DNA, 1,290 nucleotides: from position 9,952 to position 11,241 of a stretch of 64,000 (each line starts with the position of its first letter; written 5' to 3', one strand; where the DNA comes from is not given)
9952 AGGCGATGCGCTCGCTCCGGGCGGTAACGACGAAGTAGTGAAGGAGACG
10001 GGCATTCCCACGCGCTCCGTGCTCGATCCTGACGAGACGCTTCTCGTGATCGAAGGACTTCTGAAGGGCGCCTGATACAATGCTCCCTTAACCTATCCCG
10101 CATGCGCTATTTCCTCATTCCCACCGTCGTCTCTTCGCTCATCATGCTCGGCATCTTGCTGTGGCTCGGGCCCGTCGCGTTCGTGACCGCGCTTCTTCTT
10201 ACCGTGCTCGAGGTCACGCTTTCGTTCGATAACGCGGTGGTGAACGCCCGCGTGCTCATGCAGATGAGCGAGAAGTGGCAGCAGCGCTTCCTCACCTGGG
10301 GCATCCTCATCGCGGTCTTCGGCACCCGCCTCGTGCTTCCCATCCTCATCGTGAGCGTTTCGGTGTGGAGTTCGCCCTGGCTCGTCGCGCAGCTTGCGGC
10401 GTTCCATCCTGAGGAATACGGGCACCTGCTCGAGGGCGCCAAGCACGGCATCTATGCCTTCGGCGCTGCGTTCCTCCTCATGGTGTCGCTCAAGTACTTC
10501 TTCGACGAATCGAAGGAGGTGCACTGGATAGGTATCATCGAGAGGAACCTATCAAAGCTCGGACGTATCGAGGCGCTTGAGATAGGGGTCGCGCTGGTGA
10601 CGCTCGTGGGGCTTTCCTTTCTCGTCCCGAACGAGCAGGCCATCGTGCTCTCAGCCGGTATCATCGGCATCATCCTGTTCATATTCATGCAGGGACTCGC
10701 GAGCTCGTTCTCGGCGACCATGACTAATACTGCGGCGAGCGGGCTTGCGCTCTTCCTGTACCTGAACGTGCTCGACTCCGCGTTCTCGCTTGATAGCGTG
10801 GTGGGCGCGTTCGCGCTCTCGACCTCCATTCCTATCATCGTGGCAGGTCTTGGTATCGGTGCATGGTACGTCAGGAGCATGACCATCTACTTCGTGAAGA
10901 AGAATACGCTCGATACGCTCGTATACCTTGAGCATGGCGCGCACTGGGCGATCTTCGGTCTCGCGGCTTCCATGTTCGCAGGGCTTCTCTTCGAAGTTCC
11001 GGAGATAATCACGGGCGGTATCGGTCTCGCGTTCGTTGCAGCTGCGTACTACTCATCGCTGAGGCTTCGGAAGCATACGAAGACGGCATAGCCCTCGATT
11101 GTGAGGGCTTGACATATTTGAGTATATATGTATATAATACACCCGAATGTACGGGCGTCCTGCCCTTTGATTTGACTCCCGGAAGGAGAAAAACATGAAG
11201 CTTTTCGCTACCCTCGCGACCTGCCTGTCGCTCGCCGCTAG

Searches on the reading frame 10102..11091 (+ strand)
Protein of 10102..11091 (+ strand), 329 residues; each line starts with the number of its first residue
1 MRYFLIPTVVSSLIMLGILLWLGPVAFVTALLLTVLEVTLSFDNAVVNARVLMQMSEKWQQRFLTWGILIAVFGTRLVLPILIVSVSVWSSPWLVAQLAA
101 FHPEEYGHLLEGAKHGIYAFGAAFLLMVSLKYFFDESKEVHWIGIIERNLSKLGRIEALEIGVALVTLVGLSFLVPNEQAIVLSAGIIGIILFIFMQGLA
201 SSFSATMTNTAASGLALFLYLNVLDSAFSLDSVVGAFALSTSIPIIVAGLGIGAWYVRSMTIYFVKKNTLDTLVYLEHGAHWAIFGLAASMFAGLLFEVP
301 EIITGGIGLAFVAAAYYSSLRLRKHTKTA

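Call 32: search_protein_families(library=pfam, proteins=[window:10102-11091:+], max_evalue=0.001)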
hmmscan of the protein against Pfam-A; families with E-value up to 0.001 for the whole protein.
window:10102-11091:+ (329 aa): 2 families
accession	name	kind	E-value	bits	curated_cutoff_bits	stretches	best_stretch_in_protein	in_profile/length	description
PF04332.21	DUF475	-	1.5e-90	304.4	27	1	42-322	1-289/293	Protein of unknown function (DUF475)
PF03741.22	TerC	-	2.5e-17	63.6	27.8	1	33-293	3-176/178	Integral membrane protein TerC family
